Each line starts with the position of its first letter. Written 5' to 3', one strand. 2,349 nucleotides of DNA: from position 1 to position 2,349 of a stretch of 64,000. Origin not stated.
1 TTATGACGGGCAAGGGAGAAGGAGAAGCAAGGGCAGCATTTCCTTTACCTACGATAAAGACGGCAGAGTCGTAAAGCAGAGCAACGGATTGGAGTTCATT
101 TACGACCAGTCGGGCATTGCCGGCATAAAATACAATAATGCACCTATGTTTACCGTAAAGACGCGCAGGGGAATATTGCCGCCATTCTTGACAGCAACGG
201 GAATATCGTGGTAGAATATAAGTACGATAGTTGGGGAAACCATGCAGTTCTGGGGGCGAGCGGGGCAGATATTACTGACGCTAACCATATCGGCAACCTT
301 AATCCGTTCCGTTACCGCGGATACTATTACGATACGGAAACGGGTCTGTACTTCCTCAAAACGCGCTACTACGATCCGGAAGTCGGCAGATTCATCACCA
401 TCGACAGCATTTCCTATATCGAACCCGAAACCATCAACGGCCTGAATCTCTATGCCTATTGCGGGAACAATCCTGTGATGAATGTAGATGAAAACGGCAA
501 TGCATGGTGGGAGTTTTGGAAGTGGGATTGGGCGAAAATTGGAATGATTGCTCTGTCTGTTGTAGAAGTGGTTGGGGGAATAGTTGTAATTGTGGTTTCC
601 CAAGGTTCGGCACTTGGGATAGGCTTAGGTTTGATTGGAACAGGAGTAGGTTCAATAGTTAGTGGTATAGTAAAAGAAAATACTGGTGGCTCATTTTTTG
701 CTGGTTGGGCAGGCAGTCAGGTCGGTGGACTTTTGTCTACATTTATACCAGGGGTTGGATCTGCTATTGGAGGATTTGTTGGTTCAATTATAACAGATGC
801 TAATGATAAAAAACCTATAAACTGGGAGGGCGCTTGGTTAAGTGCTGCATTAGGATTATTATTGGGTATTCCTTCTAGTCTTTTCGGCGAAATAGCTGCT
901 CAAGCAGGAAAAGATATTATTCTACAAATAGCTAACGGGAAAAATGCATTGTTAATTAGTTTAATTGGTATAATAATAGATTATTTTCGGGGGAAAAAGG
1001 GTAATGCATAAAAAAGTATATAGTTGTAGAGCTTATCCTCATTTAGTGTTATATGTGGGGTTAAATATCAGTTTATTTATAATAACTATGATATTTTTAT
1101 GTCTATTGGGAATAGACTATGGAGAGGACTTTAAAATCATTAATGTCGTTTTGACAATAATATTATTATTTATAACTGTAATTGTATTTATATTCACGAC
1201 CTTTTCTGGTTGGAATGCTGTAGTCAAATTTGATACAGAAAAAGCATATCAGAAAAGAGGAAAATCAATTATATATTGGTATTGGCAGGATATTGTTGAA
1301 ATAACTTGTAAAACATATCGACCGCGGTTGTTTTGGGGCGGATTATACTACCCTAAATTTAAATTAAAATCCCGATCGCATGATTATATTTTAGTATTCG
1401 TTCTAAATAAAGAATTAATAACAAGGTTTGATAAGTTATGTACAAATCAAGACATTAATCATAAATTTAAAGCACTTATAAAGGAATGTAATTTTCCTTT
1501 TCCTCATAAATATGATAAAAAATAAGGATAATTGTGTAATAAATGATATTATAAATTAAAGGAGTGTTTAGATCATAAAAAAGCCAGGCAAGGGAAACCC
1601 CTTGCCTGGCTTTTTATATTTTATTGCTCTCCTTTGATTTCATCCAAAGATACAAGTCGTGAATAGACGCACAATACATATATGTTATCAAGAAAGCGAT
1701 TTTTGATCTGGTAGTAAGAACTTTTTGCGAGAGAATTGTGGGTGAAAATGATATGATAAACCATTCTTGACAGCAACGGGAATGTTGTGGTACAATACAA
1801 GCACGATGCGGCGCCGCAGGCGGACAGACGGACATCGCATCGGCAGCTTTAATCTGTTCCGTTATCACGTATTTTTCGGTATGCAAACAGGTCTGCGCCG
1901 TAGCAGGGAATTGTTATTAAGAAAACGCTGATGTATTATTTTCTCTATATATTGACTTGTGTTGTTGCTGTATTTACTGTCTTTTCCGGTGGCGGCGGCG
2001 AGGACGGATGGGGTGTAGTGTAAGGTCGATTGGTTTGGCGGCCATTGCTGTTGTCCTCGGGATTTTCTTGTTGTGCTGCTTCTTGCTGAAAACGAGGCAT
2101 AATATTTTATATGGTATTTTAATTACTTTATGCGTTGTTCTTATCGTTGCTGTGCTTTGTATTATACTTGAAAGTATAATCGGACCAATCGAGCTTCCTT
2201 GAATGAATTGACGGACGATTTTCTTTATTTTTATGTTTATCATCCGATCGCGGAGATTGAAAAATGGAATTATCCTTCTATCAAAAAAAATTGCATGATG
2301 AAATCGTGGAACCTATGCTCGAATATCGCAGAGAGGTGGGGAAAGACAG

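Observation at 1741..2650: Orphan or displaced RHS CT/immunity cassette marked by a decayed copy of the RHS core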

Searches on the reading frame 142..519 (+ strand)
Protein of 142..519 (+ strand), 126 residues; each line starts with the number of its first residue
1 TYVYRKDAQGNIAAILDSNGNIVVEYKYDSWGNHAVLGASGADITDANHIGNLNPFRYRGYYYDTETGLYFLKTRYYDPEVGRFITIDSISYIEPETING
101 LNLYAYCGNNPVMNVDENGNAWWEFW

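Call 71: find_related_loci(query=A6, collection=metagenome_contigs, flank=10000)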
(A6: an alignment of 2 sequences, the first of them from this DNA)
Query A6 (126 aa) in metagenome_contigs; peptide patterns used: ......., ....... (x = any residue, [..] = any of these).
390 stretches matched a pattern; 64 encode a relative of the query (tblastn E <= 1e-3); 64 distinct loci.
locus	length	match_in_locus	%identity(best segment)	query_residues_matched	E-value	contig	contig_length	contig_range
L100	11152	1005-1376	92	1-124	1e-75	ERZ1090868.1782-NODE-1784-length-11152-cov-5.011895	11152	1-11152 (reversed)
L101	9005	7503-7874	91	1-124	2e-75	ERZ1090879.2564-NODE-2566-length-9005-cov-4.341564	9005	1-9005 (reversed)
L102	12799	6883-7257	85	1-125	1e-71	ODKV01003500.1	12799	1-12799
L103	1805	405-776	83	1-124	1e-73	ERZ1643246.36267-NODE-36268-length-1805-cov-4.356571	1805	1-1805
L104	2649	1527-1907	85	1-126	6e-70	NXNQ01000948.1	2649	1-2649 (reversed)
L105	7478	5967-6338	81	2-124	2e-66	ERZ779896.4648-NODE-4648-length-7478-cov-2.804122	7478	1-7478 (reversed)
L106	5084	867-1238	74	1-124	3e-63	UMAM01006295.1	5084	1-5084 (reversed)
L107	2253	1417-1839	64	1-124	4e-58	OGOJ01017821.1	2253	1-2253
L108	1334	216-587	68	2-125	9e-60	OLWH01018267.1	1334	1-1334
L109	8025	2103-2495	63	10-124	1e-52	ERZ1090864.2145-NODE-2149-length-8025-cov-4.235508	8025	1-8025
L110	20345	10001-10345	63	2-124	4e-50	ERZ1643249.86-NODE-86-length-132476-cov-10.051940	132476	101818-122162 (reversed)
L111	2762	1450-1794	62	2-123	2e-48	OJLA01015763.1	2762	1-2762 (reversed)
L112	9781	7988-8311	64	15-126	1e-46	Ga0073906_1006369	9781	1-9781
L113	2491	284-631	60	2-124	4e-47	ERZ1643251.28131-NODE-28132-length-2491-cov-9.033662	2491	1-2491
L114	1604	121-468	56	2-124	2e-46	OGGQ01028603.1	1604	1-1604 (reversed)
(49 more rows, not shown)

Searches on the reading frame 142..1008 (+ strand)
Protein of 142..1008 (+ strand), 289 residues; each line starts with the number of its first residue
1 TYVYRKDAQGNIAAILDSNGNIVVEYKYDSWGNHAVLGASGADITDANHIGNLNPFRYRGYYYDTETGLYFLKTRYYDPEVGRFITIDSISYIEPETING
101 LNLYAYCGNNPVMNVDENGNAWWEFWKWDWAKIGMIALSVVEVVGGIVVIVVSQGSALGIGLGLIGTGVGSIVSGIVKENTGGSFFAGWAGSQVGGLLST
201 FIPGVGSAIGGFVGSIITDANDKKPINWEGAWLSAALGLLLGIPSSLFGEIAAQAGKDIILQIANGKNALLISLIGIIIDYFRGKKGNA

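Call 5: search_protein_families(library=pfam, proteins=[window:142-1008:+], max_evalue=1)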
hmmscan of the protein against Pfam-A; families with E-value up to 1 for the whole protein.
window:142-1008:+ (289 aa): 2 families
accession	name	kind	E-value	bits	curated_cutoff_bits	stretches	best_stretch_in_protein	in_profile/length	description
PF05593.20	RHS_repeat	-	0.014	16.2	22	1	7-33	2-27/38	RHS Repeat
PF17780.6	OCRE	-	0.023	15.1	24.7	1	60-88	12-42/52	OCRE domain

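Call 6: search_protein_families(library=ncbifam, proteins=[window:142-1008:+], max_evalue=1)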
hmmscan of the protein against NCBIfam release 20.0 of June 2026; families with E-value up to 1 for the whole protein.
window:142-1008:+ (289 aa): 2 families
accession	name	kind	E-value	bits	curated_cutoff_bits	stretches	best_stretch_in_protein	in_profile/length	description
TIGR03696.1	Rhs_assc_core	domain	7.6e-23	80.8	32.5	1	28-119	1-75/76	RHS repeat-associated core domain-containing protein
NF041261.1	RHS_core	equivalog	4.5e-12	44.6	2000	1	2-119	1158-1260/1261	RHS element core protein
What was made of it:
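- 1..513 (+): 3' fragment of an RHS core (orphan module 1). It is 5'-truncated about 15 nt left of the window start and carries a 1-nt deletion frameshift near nt 141 (frame 2 to frame 1). TIGR03696 Rhs_assc_core, E = 7.6e-23 (call 6).
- On RHS repeat-associated core (TIGR03696), applied to window 142-513: 80.8 bits against a 32.5-bit cut-off (call 6).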

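Call 84: search_protein_families(library=padloc, proteins=[window:142-1008:+], max_evalue=0.01)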
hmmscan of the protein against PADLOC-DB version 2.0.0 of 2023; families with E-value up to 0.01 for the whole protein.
window:142-1008:+ (289 aa): 0 families

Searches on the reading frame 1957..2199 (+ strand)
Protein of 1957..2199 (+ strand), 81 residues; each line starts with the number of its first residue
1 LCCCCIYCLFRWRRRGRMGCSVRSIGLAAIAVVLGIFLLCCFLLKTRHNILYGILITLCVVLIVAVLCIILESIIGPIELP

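Call 5: search_protein_families(library=pfam, proteins=[window:1957-2199:+], max_evalue=1)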
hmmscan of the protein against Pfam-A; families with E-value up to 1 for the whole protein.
window:1957-2199:+ (81 aa): 2 families
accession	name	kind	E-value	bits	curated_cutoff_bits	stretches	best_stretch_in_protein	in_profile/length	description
PF07332.16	Phage_holin_3_6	-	0.28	11.7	28.4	1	17-70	32-88/116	Putative Actinobacterial Holin-X, holin superfamily III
PF11992.13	TgpA_N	-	0.66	9.3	30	1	28-68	103-142/333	TgpA N-terminal domain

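Call 6: search_protein_families(library=ncbifam, proteins=[window:1957-2199:+], max_evalue=1)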
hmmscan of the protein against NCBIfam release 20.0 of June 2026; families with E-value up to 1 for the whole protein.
window:1957-2199:+ (81 aa): 2 families
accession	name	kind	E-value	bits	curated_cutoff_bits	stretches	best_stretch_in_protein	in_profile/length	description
NF046000.1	MAG1210_fam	subfamily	0.52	8.9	275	1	23-74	68-120/550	MAG1210 family protein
TIGR00728.1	OPT_sfam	superfamily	0.91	8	128.35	1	28-77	384-437/659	OPT family oligopeptide transporter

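Call 48: find_homologous_proteins(query=window:1957-2199:+, max_evalue=0.01)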
Query window:1957-2199:+ (81 aa): 2 proteins with E <= 0.01 among 19 candidates.
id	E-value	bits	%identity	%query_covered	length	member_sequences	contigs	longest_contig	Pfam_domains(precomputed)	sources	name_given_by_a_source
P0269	1.3e-28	117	100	79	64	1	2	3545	-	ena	-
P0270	1.8e-20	91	80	74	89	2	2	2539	-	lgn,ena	-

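Call 50: find_encoding_contigs(protein=P0270, flank=10000)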
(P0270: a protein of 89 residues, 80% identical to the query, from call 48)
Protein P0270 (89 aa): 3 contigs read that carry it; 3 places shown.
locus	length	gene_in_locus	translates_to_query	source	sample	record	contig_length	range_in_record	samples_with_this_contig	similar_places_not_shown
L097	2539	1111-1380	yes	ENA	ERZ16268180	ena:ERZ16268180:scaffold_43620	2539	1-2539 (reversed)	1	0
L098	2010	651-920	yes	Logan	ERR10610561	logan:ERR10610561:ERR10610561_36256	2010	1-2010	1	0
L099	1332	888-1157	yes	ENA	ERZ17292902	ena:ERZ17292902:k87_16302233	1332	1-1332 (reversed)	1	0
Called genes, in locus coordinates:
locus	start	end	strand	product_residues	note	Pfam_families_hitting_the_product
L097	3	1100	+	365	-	?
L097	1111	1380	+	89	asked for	-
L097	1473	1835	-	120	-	-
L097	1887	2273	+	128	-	PF12799:LRR_4 (faint)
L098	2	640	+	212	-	?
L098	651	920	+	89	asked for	-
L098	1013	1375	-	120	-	-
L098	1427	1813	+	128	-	PF12799:LRR_4 (faint)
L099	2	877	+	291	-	?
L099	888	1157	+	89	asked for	-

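Call 60: search_protein_families(library=pfam, proteins=[L097:1476-1862:-, L097:1869-2270:+, L097:3-1097:+, P0270], max_evalue=0.05)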
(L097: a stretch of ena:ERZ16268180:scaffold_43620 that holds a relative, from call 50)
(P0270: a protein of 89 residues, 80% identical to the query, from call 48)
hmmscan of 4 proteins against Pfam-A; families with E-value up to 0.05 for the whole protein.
L097:1476-1862:- (129 aa): 1 family
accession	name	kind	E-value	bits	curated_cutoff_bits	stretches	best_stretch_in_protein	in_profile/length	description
PF07840.17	FadR_C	-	0.0093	16.3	23.6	1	37-108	41-110/164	FadR C-terminal domain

L097:1869-2270:+ (134 aa): 5 families
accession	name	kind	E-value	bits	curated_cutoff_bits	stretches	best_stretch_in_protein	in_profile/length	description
PF12799.13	LRR_4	-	3.3e-07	30.8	27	2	42-75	2-35/44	Leucine Rich repeats (2 copies)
PF23952.1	LRR_EndoS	-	0.00043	20.9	27.9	1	6-83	34-98/116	Endo-beta-N-acetylglucosaminidase EndoS LRR domain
PF25019.1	LRR_R13L1-DRL21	-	0.0025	18.2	27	0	41-73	94-126/127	R13L1/DRL21 LRRs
PF23247.1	LRR_RPS2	-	0.0064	16.9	27.9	1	14-62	25-76/160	Plant disease resistance protein RPS2-like, leucine-rich repeats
PF13306.12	LRR_5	-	0.03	14.7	27.7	0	4-67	56-116/127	BspA type Leucine rich repeat region (6 copies)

L097:3-1097:+ (365 aa): 2 families
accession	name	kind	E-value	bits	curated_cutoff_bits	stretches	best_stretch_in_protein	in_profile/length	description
PF05593.20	RHS_repeat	-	0.0017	19.1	22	1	27-53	2-27/38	RHS Repeat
PF17780.6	OCRE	-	0.016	15.6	24.7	0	96-124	12-42/52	OCRE domain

P0270 (89 aa): 1 family
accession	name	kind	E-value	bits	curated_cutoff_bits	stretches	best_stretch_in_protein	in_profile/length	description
PF11833.13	CPP1-like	-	0.0042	17.2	28.4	1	4-84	100-166/196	Protein CHAPERONE-LIKE PROTEIN OF POR1-like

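Call 64: search_protein_families(library=phrogs, proteins=[P0270, L097:1476-1862:-, L097:1869-2270:+], max_evalue=0.01)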
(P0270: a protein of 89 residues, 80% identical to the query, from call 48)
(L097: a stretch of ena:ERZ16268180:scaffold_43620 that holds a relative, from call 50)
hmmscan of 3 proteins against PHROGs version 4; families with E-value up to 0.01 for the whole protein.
P0270 (89 aa): 1 family
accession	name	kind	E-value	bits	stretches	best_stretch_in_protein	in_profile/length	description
phrog_5552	-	moron, auxiliary metabolic gene and host takeover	0.0042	17.8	1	7-77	69-140/162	membrane protein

L097:1476-1862:- (129 aa): 1 family
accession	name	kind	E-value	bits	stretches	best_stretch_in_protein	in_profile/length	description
phrog_248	-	transcription regulation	9.3e-06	26.8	1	8-106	18-129/161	transcriptional activator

L097:1869-2270:+ (134 aa): 0 families

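Call 69: find_related_loci(query=P0270, collection=metagenome_contigs, flank=10000)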
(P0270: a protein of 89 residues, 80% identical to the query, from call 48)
Query P0270 (89 aa) in metagenome_contigs; peptide patterns used: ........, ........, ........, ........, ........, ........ (x = any residue, [..] = any of these).
600 stretches matched a pattern, but none encodes a relative of the query by tblastn (E <= 1e-3).
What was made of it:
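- No further homologues were found (calls 48, 69).
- Tried and rejected: A metagenome scan for P0270 relatives found none (call 69).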

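Call 84: search_protein_families(library=padloc, proteins=[P0270], max_evalue=0.01)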
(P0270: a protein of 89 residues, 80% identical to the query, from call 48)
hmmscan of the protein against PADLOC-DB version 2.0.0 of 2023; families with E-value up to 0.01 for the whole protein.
P0270 (89 aa): 0 families
